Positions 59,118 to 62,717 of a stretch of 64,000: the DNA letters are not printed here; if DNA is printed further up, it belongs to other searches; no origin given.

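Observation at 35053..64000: Minus-strand operon of four very large surface proteins, with a translationally coupled GEVED / IgGFc-binding-like / HYR paralog pair and no secretion machinery in sight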

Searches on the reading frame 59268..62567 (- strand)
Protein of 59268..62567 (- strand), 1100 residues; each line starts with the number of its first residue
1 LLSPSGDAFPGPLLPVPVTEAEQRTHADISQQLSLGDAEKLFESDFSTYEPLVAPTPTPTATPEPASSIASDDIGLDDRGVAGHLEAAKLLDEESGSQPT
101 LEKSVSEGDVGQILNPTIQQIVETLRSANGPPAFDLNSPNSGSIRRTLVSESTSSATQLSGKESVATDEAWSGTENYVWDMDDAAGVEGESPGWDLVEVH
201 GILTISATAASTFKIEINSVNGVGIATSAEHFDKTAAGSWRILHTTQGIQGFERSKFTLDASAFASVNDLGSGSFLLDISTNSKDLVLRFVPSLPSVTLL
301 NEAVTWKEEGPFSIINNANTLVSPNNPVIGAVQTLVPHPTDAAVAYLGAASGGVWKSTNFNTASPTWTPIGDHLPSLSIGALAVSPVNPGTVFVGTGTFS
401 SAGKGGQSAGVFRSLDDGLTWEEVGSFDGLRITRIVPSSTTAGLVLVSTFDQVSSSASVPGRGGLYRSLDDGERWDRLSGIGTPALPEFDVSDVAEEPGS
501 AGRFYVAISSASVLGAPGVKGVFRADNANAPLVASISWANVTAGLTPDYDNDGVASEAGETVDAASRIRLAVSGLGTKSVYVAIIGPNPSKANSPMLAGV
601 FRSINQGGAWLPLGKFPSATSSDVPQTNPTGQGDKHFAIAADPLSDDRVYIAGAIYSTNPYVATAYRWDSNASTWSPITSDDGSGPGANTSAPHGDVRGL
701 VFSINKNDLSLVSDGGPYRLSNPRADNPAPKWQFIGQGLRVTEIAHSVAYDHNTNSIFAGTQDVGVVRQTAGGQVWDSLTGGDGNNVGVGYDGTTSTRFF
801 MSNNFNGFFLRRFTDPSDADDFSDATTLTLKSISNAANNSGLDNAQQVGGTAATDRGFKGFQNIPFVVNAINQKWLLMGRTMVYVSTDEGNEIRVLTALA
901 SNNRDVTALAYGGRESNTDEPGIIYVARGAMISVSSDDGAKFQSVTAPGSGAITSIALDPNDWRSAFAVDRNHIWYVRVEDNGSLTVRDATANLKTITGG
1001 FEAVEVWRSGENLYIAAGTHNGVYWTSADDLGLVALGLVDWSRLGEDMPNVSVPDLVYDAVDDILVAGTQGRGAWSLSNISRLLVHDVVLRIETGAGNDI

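Call 39: find_homologous_proteins(query=window:59268-62567:-, max_evalue=0.00001)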
Query window:59268-62567:- (1100 aa): 299 proteins with E <= 0.00001 among 8000 candidates; the best 120 are listed.
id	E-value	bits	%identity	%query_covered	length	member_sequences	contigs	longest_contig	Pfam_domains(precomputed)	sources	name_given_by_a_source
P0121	6.3e-66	241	29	70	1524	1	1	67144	PF17963.8,PF00404.25,PF17892.8,PF20009.5,PF13620.13,PF17210.10,PF15902.13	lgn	-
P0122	8.5e-57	211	31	72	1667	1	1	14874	PF01839.30,PF13517.13,PF25852.1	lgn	-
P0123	2.8e-51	193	29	72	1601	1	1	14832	PF13229.13,PF15902.13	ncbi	-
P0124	4.8e-47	179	27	70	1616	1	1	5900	PF00754.32,PF15902.13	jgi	jgi:hypothetical protein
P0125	1.1e-35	141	27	72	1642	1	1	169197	PF00353.26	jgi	jgi:hypothetical protein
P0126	2.9e-32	130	25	67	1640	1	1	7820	PF15899.12,PF25852.1,PF14870.13,PF02012.27,PF15902.13,PF13088.13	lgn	-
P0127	1.9e-26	111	25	68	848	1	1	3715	PF25852.1,PF14870.13,PF02012.27,PF15902.13,PF13088.13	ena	-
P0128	6.5e-25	106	27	68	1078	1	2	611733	PF01833.31,PF25852.1,PF14870.13,PF02012.27,PF15902.13,PF13088.13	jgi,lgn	jgi:uncharacterized protein (TIGR03437 family)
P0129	8.1e-24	102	29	33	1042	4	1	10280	PF02012.27,PF15902.13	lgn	-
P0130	8.3e-24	102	27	71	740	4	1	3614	PF25852.1,PF14870.13,PF02012.27,PF15902.13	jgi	jgi:photosystem II stability/assembly factor-like uncharacterized protein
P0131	2.1e-22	97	29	46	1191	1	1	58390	PF01839.30,PF13517.13,PF15902.13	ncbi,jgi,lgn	ncbi:MAG TPA: FG-GAP-like repeat-containing protein [Armatimonadota bacterium]|jgi:hypothetical prot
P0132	3.4e-22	97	25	70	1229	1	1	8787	PF15902.13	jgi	jgi:hypothetical protein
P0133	4.2e-22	96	25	69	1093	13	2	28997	PF24316.2,PF14870.13,PF02012.27,PF15902.13,PF13088.13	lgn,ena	-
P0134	5.0e-22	96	23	69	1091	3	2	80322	PF14870.13,PF02012.27,PF15902.13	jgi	jgi:photosystem II stability/assembly factor-like uncharacterized protein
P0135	5.5e-22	96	25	69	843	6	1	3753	PF15902.13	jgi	-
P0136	6.6e-22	96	23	69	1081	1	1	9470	PF14870.13,PF02012.27,PF15902.13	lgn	-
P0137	1.0e-21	95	26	69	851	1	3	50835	PF18962.8,PF14870.13,PF02012.27,PF15902.13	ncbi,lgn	-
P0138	1.3e-21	95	23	69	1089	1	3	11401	PF15899.12,PF14870.13,PF02012.27,PF15902.13,PF13088.13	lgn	-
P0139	2.0e-21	94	24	71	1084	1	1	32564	PF14870.13,PF02012.27,PF15902.13,PF13088.13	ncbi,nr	ncbi:MAG: glycosyl hydrolase [Thermoanaerobaculia bacterium]|nr:glycosyl hydrolase [Thermoanaerobacu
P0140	2.1e-21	94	24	71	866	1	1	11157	PF15899.12,PF25852.1,PF13860.13,PF02012.27,PF15902.13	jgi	-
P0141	2.2e-21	94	40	14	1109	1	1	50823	PF14870.13,PF02012.27,PF15902.13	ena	-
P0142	3.7e-21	93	25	69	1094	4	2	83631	PF15899.12,PF02012.27,PF15902.13,PF13088.13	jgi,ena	-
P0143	5.2e-21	93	30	30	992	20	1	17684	PF13360.14,PF25852.1,PF14870.13,PF02012.27,PF15902.13,PF13088.13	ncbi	-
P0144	5.6e-21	92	37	15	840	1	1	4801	PF00801.27,PF15902.13,PF18911.7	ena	-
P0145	1.0e-20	92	25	71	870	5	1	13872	PF25852.1,PF14870.13,PF13860.13,PF02012.27,PF15902.13,PF13088.13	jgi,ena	-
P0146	1.1e-20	92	24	69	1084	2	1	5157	PF14870.13,PF02012.27,PF15902.13,PF13088.13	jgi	jgi:photosystem II stability/assembly factor-like uncharacterized protein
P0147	1.3e-20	91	37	16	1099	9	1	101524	PF14870.13,PF02012.27,PF15902.13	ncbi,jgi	-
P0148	1.6e-20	91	25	71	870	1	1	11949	PF25852.1,PF14870.13,PF13860.13,PF02012.27,PF15902.13,PF13088.13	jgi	jgi:photosystem II stability/assembly factor-like uncharacterized protein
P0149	2.4e-20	90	24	70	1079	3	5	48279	PF15899.12,PF14870.13,PF02012.27,PF15902.13,PF13088.13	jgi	jgi:photosystem II stability/assembly factor-like uncharacterized protein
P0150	2.4e-20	90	28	40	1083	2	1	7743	PF14870.13,PF02012.27,PF15902.13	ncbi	-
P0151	2.9e-20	90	38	16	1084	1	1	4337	PF02012.27,PF15902.13,PF13088.13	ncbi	-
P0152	3.6e-20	90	33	26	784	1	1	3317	PF25852.1,PF14870.13,PF15902.13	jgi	jgi:photosystem II stability/assembly factor-like uncharacterized protein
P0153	4.4e-20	90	24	69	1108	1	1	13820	PF02012.27,PF15902.13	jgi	-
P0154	4.5e-20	90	28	44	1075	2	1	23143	PF15902.13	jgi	jgi:uncharacterized protein (TIGR03437 family)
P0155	4.6e-20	89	37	16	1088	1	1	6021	PF15899.12,PF25852.1,PF24316.2,PF14870.13,PF02012.27,PF15902.13,PF13088.13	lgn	-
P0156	5.9e-20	89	23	69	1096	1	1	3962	PF15899.12,PF02012.27,PF15902.13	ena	-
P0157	6.5e-20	89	30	29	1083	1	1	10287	PF02012.27,PF15902.13,PF13088.13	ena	-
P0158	6.8e-20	89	25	68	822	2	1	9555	PF18962.8,PF25852.1,PF02012.27,PF15902.13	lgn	-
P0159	8.8e-20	89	26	42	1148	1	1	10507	PF15899.12,PF14870.13,PF02012.27,PF15902.13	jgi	jgi:photosystem II stability/assembly factor-like uncharacterized protein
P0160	9.0e-20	89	26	69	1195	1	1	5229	PF25852.1,PF15902.13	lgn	-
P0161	1.0e-19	88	25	72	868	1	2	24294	PF25852.1,PF14870.13,PF13860.13,PF02012.27,PF15902.13,PF13088.13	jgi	jgi:photosystem II stability/assembly factor-like uncharacterized protein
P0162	1.0e-19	88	38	16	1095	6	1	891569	PF02012.27,PF15902.13,PF13088.13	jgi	jgi:photosystem II stability/assembly factor-like uncharacterized protein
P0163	1.1e-19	88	24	69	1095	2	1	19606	PF14870.13,PF02012.27,PF15902.13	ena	-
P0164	1.2e-19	88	26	70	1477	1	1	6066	PF15902.13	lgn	-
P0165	1.3e-19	88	22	69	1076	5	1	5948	PF15899.12,PF14870.13,PF02012.27,PF15902.13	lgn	-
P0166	1.4e-19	88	30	29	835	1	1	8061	PF25852.1,PF15902.13,PF13088.13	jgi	jgi:photosystem II stability/assembly factor-like uncharacterized protein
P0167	1.5e-19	88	24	68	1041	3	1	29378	PF14870.13,PF02012.27,PF15902.13,PF13088.13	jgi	jgi:photosystem II stability/assembly factor-like uncharacterized protein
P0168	1.5e-19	88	24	69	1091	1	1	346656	PF15899.12,PF14870.13,PF02012.27,PF15902.13,PF13088.13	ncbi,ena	-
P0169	1.6e-19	88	26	42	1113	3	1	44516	PF15899.12,PF02012.27,PF15902.13,PF13088.13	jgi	jgi:hypothetical protein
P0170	1.8e-19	88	25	69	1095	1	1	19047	PF14870.13,PF02012.27,PF15902.13,PF13088.13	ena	-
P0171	1.8e-19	87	26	68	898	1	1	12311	PF13860.13,PF15902.13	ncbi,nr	ncbi:MAG: glycosyl hydrolase [Candidatus Eisenbacteria bacterium]|nr:glycosyl hydrolase [Candidatus 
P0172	2.1e-19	87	24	73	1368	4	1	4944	PF14870.13,PF02012.27,PF15902.13,PF13088.13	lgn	-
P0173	3.0e-19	87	23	69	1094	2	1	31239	PF02012.27,PF15902.13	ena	-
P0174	3.6e-19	87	23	69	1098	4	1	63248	PF15899.12,PF25852.1,PF14870.13,PF02012.27,PF15902.13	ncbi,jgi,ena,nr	ncbi:MAG TPA: glycosyl hydrolase [Bacteroidota bacterium]|nr:glycosyl hydrolase [Bacteroidota bacter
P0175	5.5e-19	86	27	26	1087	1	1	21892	PF25852.1,PF14870.13,PF02012.27,PF15902.13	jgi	jgi:photosystem II stability/assembly factor-like uncharacterized protein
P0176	5.6e-19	86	25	67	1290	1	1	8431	PF07646.22,PF24681.2,PF13415.13,PF14870.13,PF01344.32,PF02012.27,PF15902.13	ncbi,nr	ncbi:MAG: hypothetical protein HY690_03055, partial [Chloroflexi bacterium]|nr:hypothetical protein 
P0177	6.0e-19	86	30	44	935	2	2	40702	PF00801.27,PF15902.13,PF18911.7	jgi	jgi:PKD repeat protein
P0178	6.5e-19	86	25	69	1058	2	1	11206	PF25852.1,PF24316.2,PF14870.13,PF02012.27,PF15902.13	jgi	jgi:photosystem II stability/assembly factor-like uncharacterized protein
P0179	6.9e-19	86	23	67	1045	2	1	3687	PF24316.2,PF14870.13,PF02012.27,PF15902.13,PF13088.13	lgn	-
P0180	8.0e-19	85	26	70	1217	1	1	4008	PF25852.1,PF14870.13,PF02012.27,PF15902.13,PF13088.13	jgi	-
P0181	9.6e-19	85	26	44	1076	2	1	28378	PF25852.1,PF24316.2,PF14870.13,PF02012.27,PF15902.13,PF13088.13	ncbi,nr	ncbi:MAG: hypothetical protein MUE30_01090 [Spirosomaceae bacterium]|nr:hypothetical protein [Spiros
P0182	1.1e-18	85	26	71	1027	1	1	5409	PF15902.13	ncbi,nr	ncbi:MAG: hypothetical protein QOI55_596, partial [Actinomycetota bacterium]|nr:hypothetical protein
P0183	1.2e-18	85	31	17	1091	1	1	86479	PF25852.1,PF02012.27,PF15902.13,PF13088.13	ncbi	-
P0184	1.2e-18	85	25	69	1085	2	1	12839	PF25852.1,PF24316.2,PF02012.27,PF15902.13,PF13088.13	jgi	jgi:photosystem II stability/assembly factor-like uncharacterized protein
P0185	1.3e-18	85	32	26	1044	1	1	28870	PF15899.12,PF25852.1,PF02012.27,PF15902.13,PF13088.13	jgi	jgi:photosystem II stability/assembly factor-like uncharacterized protein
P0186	1.6e-18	84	24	69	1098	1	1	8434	PF24316.2,PF14870.13,PF02012.27,PF15902.13,PF13088.13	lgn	-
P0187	1.9e-18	84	29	31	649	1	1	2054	PF14870.13,PF02012.27,PF15902.13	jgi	jgi:photosystem II stability/assembly factor-like uncharacterized protein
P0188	2.2e-18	84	23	69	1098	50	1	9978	PF14870.13,PF02012.27,PF15902.13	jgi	jgi:photosystem II stability/assembly factor-like uncharacterized protein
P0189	2.2e-18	84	25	69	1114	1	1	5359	PF25852.1,PF24316.2,PF14870.13,PF02012.27,PF15902.13,PF13088.13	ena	-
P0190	2.2e-18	84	28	33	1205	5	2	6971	PF15902.13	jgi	jgi:hypothetical protein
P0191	2.7e-18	84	24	71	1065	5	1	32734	PF25852.1,PF02012.27,PF15902.13,PF13088.13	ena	-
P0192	3.0e-18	83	23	69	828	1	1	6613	PF18962.8,PF15902.13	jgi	-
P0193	3.0e-18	83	36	13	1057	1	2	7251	PF02012.27,PF15902.13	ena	-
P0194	3.2e-18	83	23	71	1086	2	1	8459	PF15899.12,PF25852.1,PF02012.27,PF15902.13,PF13088.13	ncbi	-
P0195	3.3e-18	83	23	68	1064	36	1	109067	PF25852.1,PF14870.13,PF02012.27,PF15902.13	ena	-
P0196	3.5e-18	83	43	13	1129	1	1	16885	PF14870.13,PF02012.27,PF15902.13,PF13088.13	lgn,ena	-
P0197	3.9e-18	83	29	26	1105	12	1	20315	PF02012.27,PF15902.13,PF13088.13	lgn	-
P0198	4.8e-18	83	25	69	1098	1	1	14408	PF14870.13,PF02012.27,PF15902.13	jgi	jgi:photosystem II stability/assembly factor-like uncharacterized protein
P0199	5.6e-18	83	25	71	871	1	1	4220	PF13860.13,PF02012.27,PF15902.13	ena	-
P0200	6.3e-18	82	22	69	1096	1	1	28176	PF25852.1,PF14870.13,PF02012.27,PF15902.13,PF13088.13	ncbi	-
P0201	6.7e-18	82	23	69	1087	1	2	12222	PF15899.12,PF14870.13,PF02012.27,PF15902.13,PF13088.13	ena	-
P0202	7.3e-18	82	24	69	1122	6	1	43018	PF14870.13,PF02012.27,PF15902.13,PF13088.13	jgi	-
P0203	7.6e-18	82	30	29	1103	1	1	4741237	PF15899.12,PF02012.27,PF15902.13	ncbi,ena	-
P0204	8.8e-18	82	29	19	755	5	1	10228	PF15899.12,PF25852.1,PF24316.2,PF02012.27,PF15902.13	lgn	-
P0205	8.9e-18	82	30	16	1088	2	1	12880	PF15899.12,PF25852.1,PF14870.13,PF02012.27,PF15902.13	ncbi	ncbi:uncharacterized protein METZ01_LOCUS15173, partial [marine metagenome]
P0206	9.9e-18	82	29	29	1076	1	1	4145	PF25852.1,PF14870.13,PF02012.27,PF15902.13,PF13088.13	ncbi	-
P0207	1.3e-17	81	24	68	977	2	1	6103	PF15780.12,PF22544.3,PF15902.13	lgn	-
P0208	1.3e-17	81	24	71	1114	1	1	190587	PF15899.12,PF25852.1,PF14870.13,PF02012.27,PF15902.13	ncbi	-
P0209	1.4e-17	81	38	14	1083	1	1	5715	PF15899.12,PF25852.1,PF14870.13,PF02012.27,PF15902.13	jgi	jgi:photosystem II stability/assembly factor-like uncharacterized protein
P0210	2.1e-17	81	31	27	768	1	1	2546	PF25852.1,PF15902.13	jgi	jgi:hypothetical protein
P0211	2.3e-17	81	26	69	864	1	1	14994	PF25852.1,PF14870.13,PF13860.13,PF02012.27,PF15902.13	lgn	-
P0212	2.7e-17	80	30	29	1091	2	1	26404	PF02012.27,PF15902.13,PF13088.13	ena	-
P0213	3.3e-17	80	24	69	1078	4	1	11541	PF15899.12,PF14870.13,PF02012.27,PF15902.13,PF13088.13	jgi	jgi:photosystem II stability/assembly factor-like uncharacterized protein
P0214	3.3e-17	80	24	69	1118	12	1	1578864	PF15899.12,PF02012.27,PF15902.13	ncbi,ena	-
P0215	3.9e-17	80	23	68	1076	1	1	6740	PF15899.12,PF02012.27,PF15902.13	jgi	jgi:photosystem II stability/assembly factor-like uncharacterized protein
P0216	5.4e-17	79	24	32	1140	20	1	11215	PF25852.1,PF02012.27,PF15902.13,PF13088.13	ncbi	-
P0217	5.7e-17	79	23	69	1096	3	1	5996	PF14870.13,PF02012.27,PF15902.13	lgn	-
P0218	6.5e-17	79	24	68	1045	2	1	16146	PF02012.27,PF15902.13,PF13088.13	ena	-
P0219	7.9e-17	79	25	69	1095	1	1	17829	PF15899.12,PF02012.27,PF15902.13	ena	-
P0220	8.5e-17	79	28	42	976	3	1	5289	PF14870.13,PF15902.13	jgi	jgi:uncharacterized protein YgiB involved in biofilm formation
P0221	9.0e-17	79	28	26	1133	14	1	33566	PF15899.12,PF14870.13,PF02012.27,PF15902.13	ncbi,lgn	ncbi:MAG: hypothetical protein WAZ94_13145 [Phycisphaerales bacterium]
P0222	9.7e-17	78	24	69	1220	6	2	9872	PF15902.13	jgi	jgi:hypothetical protein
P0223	1.1e-16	78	23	67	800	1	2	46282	PF25852.1,PF24316.2,PF14870.13,PF02012.27,PF15902.13,PF13088.13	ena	-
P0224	1.2e-16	78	24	69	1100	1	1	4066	PF14870.13,PF02012.27,PF15902.13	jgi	-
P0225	1.2e-16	78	28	38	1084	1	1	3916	PF02012.27,PF15902.13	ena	-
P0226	1.3e-16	78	38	15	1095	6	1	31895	PF25852.1,PF02012.27,PF15902.13,PF13088.13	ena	-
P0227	1.3e-16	78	28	33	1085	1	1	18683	PF02012.27,PF15902.13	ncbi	-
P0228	1.5e-16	78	25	71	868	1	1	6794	PF02012.27,PF15902.13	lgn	-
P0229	1.9e-16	78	23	68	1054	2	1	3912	PF15899.12,PF25852.1,PF02012.27,PF15902.13,PF13088.13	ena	-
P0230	2.1e-16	77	40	13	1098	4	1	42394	PF15899.12,PF02012.27,PF15902.13,PF13088.13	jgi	jgi:hypothetical protein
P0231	2.2e-16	77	23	69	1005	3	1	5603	PF14870.13,PF02012.27,PF15902.13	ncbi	ncbi:MAG: hypothetical protein ABI866_00400, partial [Dokdonella sp.]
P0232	2.2e-16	77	33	16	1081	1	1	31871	PF25852.1,PF14870.13,PF02012.27,PF15902.13,PF13088.13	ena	-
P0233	2.3e-16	77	23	40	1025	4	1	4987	PF25852.1,PF02012.27,PF15902.13,PF13088.13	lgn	-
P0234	2.3e-16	77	23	69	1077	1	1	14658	PF14870.13,PF02012.27,PF15902.13,PF13088.13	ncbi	-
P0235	2.8e-16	77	26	70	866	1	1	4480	PF25852.1,PF13860.13,PF02012.27,PF15902.13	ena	-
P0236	3.0e-16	77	34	15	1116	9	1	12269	PF02012.27,PF15902.13,PF13088.13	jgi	jgi:photosystem II stability/assembly factor-like uncharacterized protein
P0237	3.1e-16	77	24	69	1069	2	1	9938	PF15899.12,PF02012.27,PF15902.13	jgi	jgi:photosystem II stability/assembly factor-like uncharacterized protein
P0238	3.2e-16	77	26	69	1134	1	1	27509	PF15899.12,PF14870.13,PF15902.13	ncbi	-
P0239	3.7e-16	77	35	16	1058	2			PF02012.27,PF15902.13,PF13088.13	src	-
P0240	4.2e-16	76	40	13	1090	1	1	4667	PF25852.1,PF02012.27,PF15902.13,PF13088.13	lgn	-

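Call 42: find_related_loci(query=window:59268-62567:-, collection=metagenome_contigs, flank=10000)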
Query window:59268-62567:- (1100 aa) in metagenome_contigs; peptide patterns used: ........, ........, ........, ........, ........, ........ (x = any residue, [..] = any of these).
136 stretches matched a pattern; 3 encode a relative of the query (tblastn E <= 1e-3); 3 distinct loci.
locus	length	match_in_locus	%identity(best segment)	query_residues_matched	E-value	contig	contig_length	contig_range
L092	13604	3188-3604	32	329-478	7e-17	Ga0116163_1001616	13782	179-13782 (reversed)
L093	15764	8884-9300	32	329-478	7e-17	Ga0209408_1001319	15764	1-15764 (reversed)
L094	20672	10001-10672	31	339-548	2e-8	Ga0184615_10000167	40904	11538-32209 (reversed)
